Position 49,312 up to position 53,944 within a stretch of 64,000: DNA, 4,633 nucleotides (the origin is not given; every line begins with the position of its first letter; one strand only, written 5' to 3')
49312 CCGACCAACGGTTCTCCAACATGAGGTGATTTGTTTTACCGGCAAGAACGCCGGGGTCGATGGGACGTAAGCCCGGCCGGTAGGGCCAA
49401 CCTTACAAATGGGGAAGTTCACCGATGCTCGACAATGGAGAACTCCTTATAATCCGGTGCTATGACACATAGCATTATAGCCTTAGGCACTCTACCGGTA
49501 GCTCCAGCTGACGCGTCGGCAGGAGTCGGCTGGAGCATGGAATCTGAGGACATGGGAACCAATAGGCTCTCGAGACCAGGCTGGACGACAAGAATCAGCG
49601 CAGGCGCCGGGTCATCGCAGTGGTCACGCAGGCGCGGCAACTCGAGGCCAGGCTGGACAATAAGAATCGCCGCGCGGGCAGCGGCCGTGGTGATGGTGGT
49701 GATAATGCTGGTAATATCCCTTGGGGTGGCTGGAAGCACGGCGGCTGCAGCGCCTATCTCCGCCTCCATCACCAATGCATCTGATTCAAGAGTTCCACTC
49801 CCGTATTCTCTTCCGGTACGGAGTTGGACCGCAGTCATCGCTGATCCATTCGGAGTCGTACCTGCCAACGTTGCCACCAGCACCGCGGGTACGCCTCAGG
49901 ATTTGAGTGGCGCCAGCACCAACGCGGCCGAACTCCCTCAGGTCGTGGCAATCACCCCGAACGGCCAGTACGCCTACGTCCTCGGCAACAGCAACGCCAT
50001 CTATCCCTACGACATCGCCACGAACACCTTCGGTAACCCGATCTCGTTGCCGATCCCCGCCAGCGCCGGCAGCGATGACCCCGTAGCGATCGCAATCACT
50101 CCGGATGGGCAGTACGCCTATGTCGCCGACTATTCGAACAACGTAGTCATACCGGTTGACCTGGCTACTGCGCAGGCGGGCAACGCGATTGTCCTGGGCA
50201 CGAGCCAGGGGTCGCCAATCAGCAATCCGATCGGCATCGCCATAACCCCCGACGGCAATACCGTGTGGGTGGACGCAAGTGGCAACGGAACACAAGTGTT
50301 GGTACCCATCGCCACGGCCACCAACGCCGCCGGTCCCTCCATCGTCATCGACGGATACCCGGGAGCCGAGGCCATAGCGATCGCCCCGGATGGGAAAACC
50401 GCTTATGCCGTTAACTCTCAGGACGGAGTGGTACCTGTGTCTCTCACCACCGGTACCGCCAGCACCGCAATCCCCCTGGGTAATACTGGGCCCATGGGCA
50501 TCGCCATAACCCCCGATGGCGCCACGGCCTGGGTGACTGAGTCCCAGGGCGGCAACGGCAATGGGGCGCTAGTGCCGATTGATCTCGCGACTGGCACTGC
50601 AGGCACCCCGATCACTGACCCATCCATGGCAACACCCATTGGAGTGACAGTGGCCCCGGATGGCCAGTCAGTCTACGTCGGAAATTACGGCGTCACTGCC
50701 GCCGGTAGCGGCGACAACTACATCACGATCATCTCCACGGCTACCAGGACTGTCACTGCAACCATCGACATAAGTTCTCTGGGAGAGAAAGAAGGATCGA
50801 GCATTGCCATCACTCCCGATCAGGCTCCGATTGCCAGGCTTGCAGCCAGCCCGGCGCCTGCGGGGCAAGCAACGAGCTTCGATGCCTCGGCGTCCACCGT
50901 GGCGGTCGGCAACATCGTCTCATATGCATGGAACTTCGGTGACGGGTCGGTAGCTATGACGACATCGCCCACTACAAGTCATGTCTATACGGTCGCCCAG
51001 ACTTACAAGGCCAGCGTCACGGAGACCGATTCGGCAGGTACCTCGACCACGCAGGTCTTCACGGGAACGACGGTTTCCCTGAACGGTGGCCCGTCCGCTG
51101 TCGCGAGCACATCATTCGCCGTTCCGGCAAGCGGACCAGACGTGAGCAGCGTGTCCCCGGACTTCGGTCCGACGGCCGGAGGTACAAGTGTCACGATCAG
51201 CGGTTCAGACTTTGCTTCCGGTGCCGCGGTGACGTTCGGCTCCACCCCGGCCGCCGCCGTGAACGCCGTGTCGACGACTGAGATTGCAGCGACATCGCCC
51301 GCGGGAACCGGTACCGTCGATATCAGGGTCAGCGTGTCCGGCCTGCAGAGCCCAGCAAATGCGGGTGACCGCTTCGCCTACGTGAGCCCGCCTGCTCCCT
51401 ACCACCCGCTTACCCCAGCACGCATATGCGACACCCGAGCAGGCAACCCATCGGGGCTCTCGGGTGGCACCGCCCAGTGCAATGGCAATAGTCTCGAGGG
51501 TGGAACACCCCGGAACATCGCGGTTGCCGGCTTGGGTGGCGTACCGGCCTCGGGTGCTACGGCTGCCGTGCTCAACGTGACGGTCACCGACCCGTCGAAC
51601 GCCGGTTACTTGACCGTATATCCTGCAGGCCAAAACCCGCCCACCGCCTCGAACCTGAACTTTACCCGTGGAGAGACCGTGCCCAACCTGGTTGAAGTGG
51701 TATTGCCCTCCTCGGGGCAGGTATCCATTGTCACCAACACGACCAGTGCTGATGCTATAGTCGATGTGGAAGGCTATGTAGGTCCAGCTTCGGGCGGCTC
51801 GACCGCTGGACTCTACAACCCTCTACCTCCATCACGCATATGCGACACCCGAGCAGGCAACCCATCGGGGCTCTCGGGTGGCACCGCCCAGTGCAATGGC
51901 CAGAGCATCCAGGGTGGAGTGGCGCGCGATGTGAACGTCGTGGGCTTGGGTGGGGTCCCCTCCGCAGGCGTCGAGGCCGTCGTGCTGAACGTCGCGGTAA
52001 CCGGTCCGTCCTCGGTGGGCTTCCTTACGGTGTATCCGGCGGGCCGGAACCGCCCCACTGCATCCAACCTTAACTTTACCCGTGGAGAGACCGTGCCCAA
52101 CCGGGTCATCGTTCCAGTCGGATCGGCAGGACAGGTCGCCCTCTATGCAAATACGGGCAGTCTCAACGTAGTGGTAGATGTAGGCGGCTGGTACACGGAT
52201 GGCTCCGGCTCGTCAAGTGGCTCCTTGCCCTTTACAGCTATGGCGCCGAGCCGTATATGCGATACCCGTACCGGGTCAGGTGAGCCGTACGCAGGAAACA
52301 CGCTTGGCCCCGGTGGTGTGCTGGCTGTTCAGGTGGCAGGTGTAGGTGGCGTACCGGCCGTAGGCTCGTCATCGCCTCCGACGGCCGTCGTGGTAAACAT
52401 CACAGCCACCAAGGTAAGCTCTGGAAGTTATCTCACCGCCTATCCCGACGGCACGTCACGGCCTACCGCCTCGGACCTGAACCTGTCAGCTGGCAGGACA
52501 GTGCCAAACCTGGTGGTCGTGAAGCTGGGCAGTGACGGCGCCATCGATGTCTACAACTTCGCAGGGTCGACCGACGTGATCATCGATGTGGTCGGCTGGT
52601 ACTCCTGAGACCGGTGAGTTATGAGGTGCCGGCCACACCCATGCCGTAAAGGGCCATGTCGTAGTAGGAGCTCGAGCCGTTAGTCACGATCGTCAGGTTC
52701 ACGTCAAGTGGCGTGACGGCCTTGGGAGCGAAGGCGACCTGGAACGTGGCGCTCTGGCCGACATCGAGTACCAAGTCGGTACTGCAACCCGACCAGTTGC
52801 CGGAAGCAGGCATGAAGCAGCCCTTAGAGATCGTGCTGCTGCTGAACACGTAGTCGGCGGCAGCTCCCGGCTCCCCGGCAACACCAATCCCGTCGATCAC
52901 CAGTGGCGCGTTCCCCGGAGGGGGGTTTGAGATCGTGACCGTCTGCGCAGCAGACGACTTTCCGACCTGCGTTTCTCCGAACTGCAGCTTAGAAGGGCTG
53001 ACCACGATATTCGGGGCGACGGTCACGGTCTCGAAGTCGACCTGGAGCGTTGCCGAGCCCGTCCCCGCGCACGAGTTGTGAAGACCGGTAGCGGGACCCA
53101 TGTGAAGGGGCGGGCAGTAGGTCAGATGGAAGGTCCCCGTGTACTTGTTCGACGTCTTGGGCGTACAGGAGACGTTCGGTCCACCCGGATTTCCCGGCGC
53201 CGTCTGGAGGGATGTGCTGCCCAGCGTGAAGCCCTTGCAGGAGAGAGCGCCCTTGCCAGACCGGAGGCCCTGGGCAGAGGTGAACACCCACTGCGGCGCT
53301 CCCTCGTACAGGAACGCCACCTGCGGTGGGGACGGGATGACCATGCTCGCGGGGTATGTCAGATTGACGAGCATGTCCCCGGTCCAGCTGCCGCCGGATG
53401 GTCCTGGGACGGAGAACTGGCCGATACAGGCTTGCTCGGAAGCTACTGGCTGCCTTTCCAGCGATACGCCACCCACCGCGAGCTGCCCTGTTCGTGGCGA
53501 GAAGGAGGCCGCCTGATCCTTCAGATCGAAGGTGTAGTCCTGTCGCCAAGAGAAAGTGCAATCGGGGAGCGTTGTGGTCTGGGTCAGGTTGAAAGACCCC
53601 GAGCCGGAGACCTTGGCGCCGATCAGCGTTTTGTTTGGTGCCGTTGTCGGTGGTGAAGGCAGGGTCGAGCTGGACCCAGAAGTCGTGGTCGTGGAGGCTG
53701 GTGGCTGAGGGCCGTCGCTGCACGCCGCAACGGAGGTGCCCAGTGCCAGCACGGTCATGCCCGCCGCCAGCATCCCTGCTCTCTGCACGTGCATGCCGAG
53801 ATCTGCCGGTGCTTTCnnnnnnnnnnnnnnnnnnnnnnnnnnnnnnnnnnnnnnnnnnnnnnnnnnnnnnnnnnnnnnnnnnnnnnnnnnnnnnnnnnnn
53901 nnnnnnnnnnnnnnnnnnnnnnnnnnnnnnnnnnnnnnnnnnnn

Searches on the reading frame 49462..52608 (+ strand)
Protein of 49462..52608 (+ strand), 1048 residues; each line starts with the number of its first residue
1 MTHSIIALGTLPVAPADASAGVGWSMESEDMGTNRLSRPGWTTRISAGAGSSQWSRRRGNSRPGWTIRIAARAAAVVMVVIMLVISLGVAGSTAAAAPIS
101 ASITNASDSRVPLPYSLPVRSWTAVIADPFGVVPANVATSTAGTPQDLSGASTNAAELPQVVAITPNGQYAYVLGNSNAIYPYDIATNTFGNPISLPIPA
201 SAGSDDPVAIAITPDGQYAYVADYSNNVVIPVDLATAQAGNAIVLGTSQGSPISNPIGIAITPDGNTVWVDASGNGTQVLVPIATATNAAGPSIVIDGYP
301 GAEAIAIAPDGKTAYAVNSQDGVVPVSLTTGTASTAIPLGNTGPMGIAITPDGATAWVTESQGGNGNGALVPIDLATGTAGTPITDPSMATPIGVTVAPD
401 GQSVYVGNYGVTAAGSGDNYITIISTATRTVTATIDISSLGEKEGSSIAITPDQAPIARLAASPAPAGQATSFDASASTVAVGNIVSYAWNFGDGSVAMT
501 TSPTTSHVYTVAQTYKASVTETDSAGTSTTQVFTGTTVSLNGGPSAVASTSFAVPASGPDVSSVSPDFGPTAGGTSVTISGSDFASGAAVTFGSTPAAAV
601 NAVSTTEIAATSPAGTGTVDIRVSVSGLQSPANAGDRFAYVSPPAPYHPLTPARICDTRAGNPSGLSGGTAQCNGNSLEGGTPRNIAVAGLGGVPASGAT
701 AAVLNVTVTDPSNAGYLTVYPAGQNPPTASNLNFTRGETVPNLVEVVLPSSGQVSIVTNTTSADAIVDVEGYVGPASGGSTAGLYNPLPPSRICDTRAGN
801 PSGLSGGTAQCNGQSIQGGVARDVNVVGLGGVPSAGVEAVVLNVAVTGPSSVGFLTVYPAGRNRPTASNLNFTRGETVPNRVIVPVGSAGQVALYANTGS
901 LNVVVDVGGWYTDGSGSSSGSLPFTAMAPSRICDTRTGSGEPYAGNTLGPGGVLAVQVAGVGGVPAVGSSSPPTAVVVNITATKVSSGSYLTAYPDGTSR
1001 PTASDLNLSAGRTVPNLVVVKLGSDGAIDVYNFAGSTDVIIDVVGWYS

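Call 41: search_protein_families(library=pfam, proteins=[window:49462-52608:+], max_evalue=0.00001)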
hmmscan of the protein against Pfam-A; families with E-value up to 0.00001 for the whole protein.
window:49462-52608:+ (1048 aa): 4 families
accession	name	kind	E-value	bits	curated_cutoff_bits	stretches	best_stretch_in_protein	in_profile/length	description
PF18911.6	PKD_4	-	5.3e-15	55.7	27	1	454-533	2-81/85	PKD domain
PF01833.30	TIG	-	1.5e-13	50.9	20.9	1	559-640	1-84/84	IPT/TIG domain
PF00801.26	PKD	-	1.2e-11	44.9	23.5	1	460-533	4-77/80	PKD domain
PF10282.15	Lactonase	-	9.3e-06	25.5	21.7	0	154-423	34-270/344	Lactonase, 7-bladed beta-propeller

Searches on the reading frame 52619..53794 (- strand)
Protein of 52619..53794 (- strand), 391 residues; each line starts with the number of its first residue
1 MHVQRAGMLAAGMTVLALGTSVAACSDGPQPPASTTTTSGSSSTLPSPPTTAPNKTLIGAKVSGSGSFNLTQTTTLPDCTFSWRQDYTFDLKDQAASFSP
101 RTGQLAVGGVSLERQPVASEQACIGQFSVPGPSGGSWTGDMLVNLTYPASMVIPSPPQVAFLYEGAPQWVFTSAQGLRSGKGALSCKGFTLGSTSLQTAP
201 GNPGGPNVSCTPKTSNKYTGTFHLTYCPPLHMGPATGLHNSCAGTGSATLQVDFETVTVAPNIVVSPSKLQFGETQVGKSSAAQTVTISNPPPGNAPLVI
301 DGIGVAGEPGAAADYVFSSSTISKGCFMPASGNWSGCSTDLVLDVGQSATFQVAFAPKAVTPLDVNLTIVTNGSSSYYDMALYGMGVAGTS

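Call 41: search_protein_families(library=pfam, proteins=[window:52619-53794:-], max_evalue=0.00001)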
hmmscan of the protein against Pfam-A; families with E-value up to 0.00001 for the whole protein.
window:52619-53794:- (391 aa): 1 family
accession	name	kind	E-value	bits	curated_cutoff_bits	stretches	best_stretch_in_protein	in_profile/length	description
PF22073.2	Cep192_D4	-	1.3e-06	29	35.5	0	337-386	60-111/112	Cep192 domain 4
